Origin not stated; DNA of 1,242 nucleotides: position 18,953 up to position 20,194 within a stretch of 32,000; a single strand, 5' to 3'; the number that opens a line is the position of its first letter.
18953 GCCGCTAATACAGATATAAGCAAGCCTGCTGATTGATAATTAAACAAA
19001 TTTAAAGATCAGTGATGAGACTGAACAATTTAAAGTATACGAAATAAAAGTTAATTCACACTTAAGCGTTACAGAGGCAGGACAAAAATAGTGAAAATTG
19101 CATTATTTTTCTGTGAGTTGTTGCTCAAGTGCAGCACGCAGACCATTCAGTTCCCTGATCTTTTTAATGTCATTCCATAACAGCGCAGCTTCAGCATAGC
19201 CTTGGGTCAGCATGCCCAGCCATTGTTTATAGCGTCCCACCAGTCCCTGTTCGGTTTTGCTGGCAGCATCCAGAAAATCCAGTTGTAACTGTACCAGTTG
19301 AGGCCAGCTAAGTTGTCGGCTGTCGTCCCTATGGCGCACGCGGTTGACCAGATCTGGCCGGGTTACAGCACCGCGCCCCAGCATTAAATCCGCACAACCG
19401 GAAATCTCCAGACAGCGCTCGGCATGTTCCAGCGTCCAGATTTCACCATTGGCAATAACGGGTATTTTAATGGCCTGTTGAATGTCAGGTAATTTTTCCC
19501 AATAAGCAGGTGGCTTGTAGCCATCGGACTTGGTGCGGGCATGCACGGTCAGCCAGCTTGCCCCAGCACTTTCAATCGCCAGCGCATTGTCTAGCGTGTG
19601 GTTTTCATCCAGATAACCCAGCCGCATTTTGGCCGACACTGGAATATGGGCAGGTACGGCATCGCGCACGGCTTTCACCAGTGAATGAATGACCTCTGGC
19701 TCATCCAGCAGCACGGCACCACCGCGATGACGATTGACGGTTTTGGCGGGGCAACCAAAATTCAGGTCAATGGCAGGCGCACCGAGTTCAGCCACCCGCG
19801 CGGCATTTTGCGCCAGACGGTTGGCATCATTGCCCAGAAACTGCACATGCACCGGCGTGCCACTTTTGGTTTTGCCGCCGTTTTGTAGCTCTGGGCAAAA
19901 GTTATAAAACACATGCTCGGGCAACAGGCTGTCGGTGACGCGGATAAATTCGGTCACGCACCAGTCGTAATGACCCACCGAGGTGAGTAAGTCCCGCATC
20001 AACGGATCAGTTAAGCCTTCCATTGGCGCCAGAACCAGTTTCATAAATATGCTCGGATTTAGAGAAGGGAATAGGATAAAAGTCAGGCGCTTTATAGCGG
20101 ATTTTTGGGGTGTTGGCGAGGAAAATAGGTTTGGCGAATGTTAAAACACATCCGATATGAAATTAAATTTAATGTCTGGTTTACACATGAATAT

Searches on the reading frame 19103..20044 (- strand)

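Call 59: search_protein_families(library=pfam, proteins=[window:19103-20044:-], max_evalue=0.0001)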
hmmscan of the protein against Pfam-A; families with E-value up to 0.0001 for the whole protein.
window:19103-20044:- (313 aa): 1 family
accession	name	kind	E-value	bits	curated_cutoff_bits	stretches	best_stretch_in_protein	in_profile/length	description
PF01207.24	Dus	-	1.3e-73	248.3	20.4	1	5-246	2-240/311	Dihydrouridine synthase (Dus)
